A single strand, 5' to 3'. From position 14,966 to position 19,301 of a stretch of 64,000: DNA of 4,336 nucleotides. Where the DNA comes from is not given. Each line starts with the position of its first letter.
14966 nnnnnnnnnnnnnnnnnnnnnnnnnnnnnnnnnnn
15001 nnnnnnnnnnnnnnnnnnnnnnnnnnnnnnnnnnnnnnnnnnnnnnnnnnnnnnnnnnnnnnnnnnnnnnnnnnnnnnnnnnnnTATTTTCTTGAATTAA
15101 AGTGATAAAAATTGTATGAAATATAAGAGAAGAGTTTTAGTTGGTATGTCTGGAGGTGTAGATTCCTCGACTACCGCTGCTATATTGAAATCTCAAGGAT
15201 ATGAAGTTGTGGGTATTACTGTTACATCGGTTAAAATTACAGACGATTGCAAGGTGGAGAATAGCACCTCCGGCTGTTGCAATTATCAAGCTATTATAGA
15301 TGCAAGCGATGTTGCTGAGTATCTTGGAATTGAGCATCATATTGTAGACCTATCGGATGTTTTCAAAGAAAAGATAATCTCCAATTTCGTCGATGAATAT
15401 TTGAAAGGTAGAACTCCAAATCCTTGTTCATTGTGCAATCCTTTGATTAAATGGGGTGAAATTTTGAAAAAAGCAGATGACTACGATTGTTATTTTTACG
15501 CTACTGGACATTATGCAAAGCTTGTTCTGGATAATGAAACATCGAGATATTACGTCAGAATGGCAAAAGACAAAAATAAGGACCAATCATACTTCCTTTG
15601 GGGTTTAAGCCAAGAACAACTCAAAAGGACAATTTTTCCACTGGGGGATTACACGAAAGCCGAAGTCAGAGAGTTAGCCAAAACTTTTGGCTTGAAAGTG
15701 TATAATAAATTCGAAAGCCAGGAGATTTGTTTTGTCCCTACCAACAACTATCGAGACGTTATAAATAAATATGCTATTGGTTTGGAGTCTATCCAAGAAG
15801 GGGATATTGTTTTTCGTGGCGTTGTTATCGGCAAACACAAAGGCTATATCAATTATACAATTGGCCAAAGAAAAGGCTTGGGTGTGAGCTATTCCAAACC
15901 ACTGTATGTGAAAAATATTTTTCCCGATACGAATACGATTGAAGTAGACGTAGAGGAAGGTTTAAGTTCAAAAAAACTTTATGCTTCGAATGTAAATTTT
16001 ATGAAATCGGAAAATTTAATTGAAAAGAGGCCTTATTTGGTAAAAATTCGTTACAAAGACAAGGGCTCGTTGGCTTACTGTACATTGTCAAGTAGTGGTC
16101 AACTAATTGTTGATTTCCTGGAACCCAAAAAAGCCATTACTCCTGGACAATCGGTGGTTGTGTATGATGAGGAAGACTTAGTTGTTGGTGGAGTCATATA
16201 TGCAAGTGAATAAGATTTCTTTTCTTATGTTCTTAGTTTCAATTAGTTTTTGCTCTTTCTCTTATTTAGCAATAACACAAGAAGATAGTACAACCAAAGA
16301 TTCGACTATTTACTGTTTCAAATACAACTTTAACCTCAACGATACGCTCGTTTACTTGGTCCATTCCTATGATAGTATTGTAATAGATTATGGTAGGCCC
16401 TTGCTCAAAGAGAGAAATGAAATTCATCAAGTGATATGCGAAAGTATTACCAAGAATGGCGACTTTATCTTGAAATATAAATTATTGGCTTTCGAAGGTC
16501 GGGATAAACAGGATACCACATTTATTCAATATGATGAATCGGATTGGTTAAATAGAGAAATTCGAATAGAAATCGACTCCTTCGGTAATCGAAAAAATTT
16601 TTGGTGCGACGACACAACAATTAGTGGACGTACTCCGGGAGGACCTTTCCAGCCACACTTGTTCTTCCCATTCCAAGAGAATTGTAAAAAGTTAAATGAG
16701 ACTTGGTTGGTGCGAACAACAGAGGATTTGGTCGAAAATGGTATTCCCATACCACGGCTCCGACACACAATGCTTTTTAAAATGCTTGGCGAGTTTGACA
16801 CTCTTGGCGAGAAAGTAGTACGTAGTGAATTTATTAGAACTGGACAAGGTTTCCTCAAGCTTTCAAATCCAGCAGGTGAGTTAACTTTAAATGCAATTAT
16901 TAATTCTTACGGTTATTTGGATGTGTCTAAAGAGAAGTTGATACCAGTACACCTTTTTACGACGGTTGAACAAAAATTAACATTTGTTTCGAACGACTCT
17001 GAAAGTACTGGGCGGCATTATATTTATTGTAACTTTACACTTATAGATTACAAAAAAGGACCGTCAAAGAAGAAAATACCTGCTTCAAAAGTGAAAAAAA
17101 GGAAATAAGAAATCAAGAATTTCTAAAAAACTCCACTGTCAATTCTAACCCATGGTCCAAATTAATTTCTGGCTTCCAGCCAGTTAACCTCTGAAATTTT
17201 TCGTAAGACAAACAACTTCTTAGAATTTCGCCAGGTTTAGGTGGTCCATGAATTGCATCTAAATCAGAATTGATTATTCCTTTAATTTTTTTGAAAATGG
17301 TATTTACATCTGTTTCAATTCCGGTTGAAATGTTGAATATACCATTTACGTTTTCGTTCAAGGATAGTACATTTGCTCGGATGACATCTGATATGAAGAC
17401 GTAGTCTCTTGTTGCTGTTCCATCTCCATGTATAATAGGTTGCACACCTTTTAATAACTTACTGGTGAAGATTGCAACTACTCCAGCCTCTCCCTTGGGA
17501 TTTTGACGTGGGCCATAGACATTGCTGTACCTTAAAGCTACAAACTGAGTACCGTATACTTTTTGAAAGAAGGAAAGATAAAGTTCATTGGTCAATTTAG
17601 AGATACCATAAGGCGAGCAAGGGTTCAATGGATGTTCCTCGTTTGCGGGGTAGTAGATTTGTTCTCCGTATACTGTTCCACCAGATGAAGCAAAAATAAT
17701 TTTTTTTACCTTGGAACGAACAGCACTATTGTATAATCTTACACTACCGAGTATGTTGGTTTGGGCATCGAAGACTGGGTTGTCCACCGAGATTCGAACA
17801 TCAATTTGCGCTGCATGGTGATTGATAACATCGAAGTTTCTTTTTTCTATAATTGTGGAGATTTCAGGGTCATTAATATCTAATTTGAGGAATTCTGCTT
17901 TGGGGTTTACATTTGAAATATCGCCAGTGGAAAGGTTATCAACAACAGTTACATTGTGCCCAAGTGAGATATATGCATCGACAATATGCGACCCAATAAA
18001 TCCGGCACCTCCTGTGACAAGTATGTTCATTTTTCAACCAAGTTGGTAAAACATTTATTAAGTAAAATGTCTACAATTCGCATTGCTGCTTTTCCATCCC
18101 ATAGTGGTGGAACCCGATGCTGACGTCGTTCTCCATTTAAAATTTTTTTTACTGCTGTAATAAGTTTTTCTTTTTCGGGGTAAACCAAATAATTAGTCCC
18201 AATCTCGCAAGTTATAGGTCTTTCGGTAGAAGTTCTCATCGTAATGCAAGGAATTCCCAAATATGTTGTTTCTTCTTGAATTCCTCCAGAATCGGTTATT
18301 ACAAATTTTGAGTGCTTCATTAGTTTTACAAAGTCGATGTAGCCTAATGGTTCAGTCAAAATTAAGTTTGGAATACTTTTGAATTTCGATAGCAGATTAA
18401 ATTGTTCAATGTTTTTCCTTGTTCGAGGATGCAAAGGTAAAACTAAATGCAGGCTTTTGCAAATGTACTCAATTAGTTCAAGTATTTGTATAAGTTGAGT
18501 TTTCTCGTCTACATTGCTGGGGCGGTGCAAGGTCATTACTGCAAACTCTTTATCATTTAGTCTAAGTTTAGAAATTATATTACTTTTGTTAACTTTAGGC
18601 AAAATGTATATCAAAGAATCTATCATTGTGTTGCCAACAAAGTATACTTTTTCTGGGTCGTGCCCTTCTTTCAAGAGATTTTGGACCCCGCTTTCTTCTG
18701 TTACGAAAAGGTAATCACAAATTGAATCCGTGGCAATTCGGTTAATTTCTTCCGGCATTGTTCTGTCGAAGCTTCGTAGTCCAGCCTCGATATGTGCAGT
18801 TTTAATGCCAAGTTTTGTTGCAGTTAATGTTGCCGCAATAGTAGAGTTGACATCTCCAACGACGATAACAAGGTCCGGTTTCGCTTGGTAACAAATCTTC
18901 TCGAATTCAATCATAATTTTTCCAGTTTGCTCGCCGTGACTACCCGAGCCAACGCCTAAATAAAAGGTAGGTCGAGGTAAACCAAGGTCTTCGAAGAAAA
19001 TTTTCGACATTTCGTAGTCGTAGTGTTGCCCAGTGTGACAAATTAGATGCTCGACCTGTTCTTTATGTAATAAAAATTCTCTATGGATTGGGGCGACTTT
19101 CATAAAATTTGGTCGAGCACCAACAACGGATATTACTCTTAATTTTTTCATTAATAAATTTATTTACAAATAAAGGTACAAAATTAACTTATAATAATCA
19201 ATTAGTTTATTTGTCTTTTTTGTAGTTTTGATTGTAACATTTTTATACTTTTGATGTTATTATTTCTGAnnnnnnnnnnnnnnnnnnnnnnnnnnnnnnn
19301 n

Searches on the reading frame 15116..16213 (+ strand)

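Call 15: search_protein_families(library=pfam, proteins=[window:15116-16213:+], max_evalue=0.001)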
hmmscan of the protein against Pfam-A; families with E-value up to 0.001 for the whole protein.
window:15116-16213:+ (365 aa): 6 families
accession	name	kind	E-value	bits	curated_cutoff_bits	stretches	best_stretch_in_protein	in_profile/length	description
PF03054.22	tRNA_Me_trans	-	2.3e-69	233.5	20.6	1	6-208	2-201/202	tRNA methyl transferase HUP domain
PF20259.3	tRNA_Me_trans_M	-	2.3e-14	53.1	27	1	228-277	12-64/66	tRNA methyl transferase PRC-barrel domain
PF20258.4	tRNA_Me_trans_C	-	2.7e-13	50.5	20.6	1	285-361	1-77/77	Aminomethyltransferase beta-barrel domain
PF06508.19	QueC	-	3.7e-05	23.8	22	0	7-38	2-33/210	Queuosine biosynthesis protein QueC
PF02540.23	NAD_synthase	-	4.9e-05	23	21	0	6-82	20-84/242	NAD synthase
PF00733.27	Asn_synthase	-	0.00045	20.4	21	1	5-80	18-80/354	Asparagine synthase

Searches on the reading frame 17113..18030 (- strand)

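Call 15: search_protein_families(library=pfam, proteins=[window:17113-18030:-], max_evalue=0.001)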
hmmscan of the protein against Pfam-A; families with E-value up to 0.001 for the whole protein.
window:17113-18030:- (305 aa): 7 families
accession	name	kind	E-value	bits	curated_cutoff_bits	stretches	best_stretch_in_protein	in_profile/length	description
PF01370.27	Epimerase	-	1.1e-53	182.6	20.9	1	3-234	1-239/240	NAD dependent epimerase/dehydratase family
PF16363.11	GDP_Man_Dehyd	-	6.3e-50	170.9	27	1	4-296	1-330/332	GDP-mannose 4,6 dehydratase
PF01073.25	3Beta_HSD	-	1.3e-15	57.6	22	1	4-224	1-229/280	3-beta hydroxysteroid dehydrogenase/isomerase family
PF02719.21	Polysacc_synt_2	-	8.9e-14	51.8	20.2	1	3-218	1-211/293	Polysaccharide biosynthesis protein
PF04321.23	RmlD_sub_bind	-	3.1e-11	43.3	27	1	1-176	1-156/287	RmlD substrate binding domain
PF05368.20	NmrA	-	6.7e-06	26.3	27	1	2-128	4-119/298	NmrA-like family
PF07993.18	NAD_binding_4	-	1e-05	25.2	20.1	0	50-178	75-211/258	Male sterility protein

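Call 27: search_protein_families(library=ncbifam, proteins=[window:17113-18030:-], max_evalue=0.001)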
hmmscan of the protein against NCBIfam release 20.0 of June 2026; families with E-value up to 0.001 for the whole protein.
window:17113-18030:- (305 aa): 29 families (the best 25 are shown)
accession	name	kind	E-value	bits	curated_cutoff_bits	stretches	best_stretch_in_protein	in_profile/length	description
TIGR01179.1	galE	equivalog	2.5e-51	174.5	262.3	1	2-293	1-316/332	UDP-glucose 4-epimerase GalE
TIGR01181.1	dTDP_gluc_dehyt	equivalog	1.1e-44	152.9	365.1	1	2-303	1-312/321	dTDP-glucose 4,6-dehydratase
TIGR04180.1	EDH_00030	hypoth_equivalog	1.2e-40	139.5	475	1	3-289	1-296/297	NAD-dependent 4,6-dehydratase LegB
TIGR02197.1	heptose_epim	equivalog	1.4e-36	126.3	274.6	1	3-254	1-261/316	ADP-glyceromanno-heptose 6-epimerase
NF011728.1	PRK15181.1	equivalog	4.9e-35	121.2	760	1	3-302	18-337/348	Vi polysaccharide biosynthesis UDP-N-acetylglucosaminuronic acid C-4 epimerase TviC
NF007956.0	PRK10675.1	subfamily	1.9e-26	93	394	1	1-286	1-313/338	UDP-glucose 4-epimerase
NF008360.0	PRK11150.1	equivalog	3.2e-24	85.7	452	1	3-243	2-244/310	ADP-glyceromanno-heptose 6-epimerase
NF007490.0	PRK10084.1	subfamily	1e-21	77.4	649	1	1-302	1-334/361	dTDP-glucose 4,6-dehydratase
NF007582.0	PRK10217.1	equivalog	1.2e-21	77.2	698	1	2-302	3-331/355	dTDP-glucose 4,6-dehydratase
NF047922.1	GDPFucSynFcl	equivalog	9.3e-17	61.4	500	1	31-302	20-301/308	GDP-L-fucose synthase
TIGR01472.1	gmd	equivalog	2.7e-15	56.4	415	1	53-256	64-271/342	GDP-mannose 4,6-dehydratase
TIGR02622.1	CDP_4_6_dhtase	equivalog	7.7e-15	54.9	278.45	1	2-161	6-174/352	CDP-glucose 4,6-dehydratase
TIGR03466.1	HpnA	hypoth_equivalog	7.4e-14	51.4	367.65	1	2-292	2-283/327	hopanoid-associated sugar epimerase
NF043036.1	ErythonDh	equivalog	1.4e-13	50.8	325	1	1-155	1-163/321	D-erythronate dehydrogenase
NF052578.1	StrlDmthSdmBMthl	equivalog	3.2e-11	43.5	600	1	1-250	1-242/328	sterol demethylase protein SdmB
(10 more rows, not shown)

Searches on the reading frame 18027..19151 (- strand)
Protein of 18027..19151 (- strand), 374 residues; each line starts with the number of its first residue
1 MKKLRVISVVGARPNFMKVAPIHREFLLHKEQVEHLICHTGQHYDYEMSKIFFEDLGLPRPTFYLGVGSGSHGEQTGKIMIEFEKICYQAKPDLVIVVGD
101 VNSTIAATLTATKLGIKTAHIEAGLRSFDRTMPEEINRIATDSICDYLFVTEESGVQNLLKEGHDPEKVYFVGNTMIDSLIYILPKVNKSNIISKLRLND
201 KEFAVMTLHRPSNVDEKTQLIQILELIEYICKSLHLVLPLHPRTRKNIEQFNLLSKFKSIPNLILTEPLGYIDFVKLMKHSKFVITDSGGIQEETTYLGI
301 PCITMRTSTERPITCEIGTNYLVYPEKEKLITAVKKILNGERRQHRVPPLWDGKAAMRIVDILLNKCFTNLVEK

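Call 15: search_protein_families(library=pfam, proteins=[window:18027-19151:-], max_evalue=0.001)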
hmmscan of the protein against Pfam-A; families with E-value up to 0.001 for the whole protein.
window:18027-19151:- (374 aa): 2 families
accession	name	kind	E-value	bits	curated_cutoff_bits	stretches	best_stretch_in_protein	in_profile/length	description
PF02350.25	Epimerase_2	-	7.1e-110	367.5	30.6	1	30-363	6-346/347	UDP-N-acetylglucosamine 2-epimerase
PF04007.18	DUF354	-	1.7e-05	24.5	22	1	141-306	122-286/349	Protein of unknown function (DUF354)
